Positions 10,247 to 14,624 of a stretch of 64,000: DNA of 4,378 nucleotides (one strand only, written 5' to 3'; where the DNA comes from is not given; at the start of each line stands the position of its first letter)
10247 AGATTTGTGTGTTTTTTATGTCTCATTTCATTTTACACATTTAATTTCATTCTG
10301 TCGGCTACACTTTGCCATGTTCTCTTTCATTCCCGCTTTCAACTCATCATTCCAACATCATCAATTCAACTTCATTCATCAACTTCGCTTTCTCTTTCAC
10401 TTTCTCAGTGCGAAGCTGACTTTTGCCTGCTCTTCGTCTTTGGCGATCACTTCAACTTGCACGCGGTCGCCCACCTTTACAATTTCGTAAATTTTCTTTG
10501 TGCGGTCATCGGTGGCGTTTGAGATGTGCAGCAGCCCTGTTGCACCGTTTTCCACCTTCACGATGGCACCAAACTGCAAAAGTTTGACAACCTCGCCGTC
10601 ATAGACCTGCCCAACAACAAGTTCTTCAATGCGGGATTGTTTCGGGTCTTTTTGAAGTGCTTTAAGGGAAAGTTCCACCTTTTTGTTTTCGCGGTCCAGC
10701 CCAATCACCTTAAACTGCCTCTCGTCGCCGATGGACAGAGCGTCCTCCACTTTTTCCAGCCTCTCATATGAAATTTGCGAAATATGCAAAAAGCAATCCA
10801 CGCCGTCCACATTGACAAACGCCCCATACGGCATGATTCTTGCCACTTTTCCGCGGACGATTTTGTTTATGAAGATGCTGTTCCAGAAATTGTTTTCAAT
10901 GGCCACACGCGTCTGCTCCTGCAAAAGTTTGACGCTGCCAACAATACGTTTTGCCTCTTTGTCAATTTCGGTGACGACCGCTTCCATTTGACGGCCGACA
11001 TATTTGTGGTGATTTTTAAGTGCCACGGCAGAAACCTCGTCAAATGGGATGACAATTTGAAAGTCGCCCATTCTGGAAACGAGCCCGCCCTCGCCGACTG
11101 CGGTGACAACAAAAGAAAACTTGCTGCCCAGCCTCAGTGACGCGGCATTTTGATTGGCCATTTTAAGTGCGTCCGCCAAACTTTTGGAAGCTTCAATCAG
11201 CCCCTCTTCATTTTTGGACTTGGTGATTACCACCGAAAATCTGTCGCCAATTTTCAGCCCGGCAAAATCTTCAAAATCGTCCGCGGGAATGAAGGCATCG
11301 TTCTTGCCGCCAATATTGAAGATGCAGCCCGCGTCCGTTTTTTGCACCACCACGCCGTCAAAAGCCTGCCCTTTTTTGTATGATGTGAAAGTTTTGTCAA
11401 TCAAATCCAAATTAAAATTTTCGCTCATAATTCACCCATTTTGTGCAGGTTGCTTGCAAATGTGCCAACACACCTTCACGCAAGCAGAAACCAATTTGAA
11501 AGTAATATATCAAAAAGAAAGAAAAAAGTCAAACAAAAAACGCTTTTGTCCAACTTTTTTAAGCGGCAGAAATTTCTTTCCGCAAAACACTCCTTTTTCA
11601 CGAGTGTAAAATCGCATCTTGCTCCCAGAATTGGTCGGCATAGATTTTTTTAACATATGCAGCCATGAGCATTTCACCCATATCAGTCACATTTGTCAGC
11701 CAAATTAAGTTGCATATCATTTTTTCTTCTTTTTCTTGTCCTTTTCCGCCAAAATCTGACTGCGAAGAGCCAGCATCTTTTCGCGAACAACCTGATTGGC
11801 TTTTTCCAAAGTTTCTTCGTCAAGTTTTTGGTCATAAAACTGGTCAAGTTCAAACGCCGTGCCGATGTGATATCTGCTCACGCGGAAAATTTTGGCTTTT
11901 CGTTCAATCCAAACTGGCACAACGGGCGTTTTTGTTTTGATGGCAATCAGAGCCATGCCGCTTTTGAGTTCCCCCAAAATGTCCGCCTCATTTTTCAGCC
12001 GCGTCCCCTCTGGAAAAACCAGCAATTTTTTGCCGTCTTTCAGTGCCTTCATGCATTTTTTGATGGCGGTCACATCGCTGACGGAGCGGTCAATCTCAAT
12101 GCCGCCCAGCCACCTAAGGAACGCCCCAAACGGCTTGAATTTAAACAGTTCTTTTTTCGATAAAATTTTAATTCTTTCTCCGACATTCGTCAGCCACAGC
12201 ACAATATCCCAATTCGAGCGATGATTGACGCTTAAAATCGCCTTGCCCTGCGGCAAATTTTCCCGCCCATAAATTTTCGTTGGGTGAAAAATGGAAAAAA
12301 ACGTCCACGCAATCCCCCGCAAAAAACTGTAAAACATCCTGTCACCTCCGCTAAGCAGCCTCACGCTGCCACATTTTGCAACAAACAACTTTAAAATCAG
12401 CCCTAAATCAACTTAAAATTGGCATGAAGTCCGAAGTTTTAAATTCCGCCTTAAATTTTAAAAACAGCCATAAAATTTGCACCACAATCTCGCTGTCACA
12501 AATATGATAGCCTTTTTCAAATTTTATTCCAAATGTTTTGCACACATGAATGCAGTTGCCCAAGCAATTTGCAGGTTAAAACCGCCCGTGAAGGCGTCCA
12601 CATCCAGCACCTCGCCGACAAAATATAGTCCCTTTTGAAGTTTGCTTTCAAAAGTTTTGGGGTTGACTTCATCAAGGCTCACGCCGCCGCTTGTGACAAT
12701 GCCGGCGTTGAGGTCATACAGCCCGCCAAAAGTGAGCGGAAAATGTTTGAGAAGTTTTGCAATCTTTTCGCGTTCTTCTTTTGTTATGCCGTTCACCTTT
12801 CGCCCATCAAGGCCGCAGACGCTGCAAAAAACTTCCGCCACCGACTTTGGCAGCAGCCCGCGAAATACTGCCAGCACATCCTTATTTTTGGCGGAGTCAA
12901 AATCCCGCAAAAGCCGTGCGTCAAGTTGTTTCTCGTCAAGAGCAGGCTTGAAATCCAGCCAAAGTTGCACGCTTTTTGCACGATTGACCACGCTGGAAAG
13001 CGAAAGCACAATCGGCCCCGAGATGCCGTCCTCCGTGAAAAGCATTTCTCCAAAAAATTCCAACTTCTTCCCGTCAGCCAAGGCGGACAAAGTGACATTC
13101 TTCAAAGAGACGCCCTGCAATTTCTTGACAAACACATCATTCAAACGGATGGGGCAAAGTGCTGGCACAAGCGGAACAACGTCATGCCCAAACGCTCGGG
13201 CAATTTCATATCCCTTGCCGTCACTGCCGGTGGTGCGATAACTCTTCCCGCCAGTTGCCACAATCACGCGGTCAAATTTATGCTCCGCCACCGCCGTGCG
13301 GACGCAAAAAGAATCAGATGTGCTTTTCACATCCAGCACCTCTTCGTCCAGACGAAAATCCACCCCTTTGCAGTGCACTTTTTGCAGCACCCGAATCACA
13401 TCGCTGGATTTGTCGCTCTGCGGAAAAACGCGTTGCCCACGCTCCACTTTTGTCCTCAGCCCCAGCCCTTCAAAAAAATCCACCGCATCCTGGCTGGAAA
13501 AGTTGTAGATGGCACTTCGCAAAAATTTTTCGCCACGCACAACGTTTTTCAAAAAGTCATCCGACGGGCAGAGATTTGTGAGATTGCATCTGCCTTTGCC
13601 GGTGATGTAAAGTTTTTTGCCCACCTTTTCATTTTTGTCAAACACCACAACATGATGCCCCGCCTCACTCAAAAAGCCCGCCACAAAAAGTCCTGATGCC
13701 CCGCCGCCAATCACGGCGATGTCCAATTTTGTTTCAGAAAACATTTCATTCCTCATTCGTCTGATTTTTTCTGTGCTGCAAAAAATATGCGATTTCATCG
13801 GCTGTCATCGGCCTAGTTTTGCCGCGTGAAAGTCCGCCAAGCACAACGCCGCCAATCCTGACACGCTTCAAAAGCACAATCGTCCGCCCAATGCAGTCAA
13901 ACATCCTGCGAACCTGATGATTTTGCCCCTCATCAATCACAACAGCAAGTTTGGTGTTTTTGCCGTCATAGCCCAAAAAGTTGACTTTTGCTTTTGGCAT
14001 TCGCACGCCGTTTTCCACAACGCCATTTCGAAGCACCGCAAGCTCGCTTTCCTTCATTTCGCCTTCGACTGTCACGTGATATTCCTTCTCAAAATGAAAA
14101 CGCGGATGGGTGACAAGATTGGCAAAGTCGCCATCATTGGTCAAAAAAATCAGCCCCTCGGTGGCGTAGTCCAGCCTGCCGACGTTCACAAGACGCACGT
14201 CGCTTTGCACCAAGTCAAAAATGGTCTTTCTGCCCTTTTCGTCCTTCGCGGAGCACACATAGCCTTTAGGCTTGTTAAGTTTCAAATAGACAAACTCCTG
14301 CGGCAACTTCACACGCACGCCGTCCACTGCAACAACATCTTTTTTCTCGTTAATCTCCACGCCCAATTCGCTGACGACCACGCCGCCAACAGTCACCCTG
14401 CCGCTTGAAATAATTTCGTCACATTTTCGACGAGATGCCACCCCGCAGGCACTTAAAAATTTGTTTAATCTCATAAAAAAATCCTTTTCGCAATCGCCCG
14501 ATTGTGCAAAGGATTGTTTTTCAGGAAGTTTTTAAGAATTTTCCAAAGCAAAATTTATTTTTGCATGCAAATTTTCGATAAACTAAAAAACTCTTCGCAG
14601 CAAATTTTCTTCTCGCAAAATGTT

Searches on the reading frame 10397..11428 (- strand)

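Call 64: search_protein_families(library=pfam, proteins=[window:10397-11428:-], max_evalue=0.0001)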
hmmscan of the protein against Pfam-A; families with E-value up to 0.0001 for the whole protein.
window:10397-11428:- (343 aa): 4 families
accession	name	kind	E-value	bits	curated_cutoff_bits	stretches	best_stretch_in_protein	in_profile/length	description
PF00575.29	S1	-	5.9e-43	145.6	22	2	186-256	3-74/74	S1 RNA binding domain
PF13509.12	S1_2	-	2.2e-06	28.1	21.8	0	189-224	3-38/61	S1 domain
PF23459.1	S1_RRP5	-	4.4e-05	24.4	27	0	273-334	4-65/72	RRP5 S1 domain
PF21710.3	Spt6_S1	-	7e-05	23.5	27.5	0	186-256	15-87/91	Spt6, S1/OB domain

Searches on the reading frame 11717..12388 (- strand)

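Call 64: search_protein_families(library=pfam, proteins=[window:11717-12388:-], max_evalue=0.0001)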
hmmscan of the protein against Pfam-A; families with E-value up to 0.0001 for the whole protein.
window:11717-12388:- (223 aa): 1 family
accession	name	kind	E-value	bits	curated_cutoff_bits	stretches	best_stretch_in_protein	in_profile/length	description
PF01553.26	Acyltransferase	-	1.3e-25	90.1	23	1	38-161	3-131/132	Acyltransferase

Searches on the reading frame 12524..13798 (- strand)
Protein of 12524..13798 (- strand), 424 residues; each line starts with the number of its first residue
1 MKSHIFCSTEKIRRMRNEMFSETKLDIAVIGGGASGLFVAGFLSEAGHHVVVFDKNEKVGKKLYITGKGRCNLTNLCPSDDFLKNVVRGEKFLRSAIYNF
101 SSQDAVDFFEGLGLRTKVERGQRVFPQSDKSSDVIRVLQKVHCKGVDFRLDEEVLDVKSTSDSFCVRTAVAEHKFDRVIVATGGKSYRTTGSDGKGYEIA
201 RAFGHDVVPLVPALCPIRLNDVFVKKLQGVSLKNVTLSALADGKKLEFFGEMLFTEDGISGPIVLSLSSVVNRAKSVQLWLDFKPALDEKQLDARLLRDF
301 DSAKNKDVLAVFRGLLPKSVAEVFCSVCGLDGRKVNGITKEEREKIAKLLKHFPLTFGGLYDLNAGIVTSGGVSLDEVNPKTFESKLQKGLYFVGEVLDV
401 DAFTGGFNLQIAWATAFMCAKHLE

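Call 64: search_protein_families(library=pfam, proteins=[window:12524-13798:-], max_evalue=0.0001)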
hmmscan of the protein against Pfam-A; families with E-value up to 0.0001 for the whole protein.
window:12524-13798:- (424 aa): 8 families
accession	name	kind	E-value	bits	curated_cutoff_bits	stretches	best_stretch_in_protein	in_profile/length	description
PF03486.20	HI0933_like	-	9.2e-80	268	50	1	26-421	2-243/244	HI0933-like protein Rossmann domain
PF22780.1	HI0933_like_1st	-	1.7e-34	119.5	27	1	211-360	1-157/165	HI0933-like protein barrel and H2TH domain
PF01266.30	DAO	-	2.1e-09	37.8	27.9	1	26-60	1-35/353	FAD dependent oxidoreductase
PF07992.20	Pyr_redox_2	-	9.4e-09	35.5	26.1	1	26-194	2-118/291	Pyridine nucleotide-disulphide oxidoreductase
PF00070.33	Pyr_redox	-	2.1e-07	31.8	22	0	27-60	2-35/82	Pyridine nucleotide-disulphide oxidoreductase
PF13450.12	NAD_binding_8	-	4.9e-07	30.4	21.9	1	29-60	1-32/68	NAD(P)-binding Rossmann-like domain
PF13738.12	Pyr_redox_3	-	2.8e-06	27.2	30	0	144-184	94-134/305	Pyridine nucleotide-disulphide oxidoreductase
PF13454.12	NAD_binding_9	-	3.2e-05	24.4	21.8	0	28-76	1-53/155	FAD-NAD(P)-binding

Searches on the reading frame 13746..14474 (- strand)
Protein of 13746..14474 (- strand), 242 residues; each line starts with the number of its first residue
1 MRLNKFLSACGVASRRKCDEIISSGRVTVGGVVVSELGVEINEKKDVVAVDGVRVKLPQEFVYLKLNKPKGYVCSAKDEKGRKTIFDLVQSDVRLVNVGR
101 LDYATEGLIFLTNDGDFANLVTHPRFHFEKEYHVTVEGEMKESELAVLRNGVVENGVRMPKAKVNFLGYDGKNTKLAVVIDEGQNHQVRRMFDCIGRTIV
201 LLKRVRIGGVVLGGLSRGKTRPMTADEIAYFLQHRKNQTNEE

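Call 64: search_protein_families(library=pfam, proteins=[window:13746-14474:-], max_evalue=0.0001)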
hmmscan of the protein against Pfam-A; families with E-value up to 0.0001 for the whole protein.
window:13746-14474:- (242 aa): 2 families
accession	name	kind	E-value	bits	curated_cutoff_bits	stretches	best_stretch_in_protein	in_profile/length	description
PF00849.27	PseudoU_synth_2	-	6.5e-22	78.8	26.8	1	63-192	2-150/152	RNA pseudouridylate synthase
PF01479.30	S4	-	3.4e-08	33.5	22.8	1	1-42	1-43/48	S4 domain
